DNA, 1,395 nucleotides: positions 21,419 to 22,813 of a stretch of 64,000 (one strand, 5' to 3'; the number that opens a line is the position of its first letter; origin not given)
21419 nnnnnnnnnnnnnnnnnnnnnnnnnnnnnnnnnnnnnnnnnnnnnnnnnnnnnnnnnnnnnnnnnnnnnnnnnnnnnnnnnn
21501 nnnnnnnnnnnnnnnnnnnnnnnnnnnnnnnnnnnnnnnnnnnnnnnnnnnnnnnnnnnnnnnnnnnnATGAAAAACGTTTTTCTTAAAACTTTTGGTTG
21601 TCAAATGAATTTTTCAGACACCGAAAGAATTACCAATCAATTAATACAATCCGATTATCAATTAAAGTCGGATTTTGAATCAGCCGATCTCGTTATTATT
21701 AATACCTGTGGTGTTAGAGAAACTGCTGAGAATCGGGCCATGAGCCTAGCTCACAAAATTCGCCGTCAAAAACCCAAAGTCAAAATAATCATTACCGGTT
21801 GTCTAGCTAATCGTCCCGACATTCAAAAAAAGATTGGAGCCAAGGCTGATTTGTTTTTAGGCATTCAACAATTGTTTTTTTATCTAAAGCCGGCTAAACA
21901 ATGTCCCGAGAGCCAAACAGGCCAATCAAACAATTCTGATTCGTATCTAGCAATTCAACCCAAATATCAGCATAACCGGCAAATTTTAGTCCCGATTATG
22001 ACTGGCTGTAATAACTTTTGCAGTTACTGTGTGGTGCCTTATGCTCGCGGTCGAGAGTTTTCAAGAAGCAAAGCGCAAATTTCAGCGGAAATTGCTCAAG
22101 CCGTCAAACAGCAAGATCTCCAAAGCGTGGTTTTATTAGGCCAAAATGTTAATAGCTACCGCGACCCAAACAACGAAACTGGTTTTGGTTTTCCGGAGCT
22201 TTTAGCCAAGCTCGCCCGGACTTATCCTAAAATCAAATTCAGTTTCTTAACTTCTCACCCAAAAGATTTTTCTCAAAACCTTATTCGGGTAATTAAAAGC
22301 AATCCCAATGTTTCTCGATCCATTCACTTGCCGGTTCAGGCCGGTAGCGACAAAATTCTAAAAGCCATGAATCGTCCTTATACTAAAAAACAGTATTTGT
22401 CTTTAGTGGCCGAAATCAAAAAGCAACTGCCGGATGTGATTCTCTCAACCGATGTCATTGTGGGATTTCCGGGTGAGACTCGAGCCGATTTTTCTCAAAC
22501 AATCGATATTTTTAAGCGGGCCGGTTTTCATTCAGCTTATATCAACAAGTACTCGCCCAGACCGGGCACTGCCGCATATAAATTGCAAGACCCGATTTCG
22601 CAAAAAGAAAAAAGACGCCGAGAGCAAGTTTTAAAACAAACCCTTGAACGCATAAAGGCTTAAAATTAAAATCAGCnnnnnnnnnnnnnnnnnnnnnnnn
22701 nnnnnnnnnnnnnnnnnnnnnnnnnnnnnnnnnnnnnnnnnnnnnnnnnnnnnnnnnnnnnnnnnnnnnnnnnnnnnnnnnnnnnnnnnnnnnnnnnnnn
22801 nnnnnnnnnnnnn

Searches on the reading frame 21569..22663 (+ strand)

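Call 54: search_protein_families(library=pfam, proteins=[window:21569-22663:+], max_evalue=0.001)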
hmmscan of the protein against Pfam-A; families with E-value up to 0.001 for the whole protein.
window:21569-22663:+ (364 aa): 2 families
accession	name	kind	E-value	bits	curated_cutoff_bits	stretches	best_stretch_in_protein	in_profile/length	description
PF00919.26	UPF0004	-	1.9e-25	89.2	27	1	4-84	2-83/98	Uncharacterized protein family UPF0004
PF04055.27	Radical_SAM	-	3.8e-24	86.2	29.5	1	141-313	1-164/166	Radical SAM superfamily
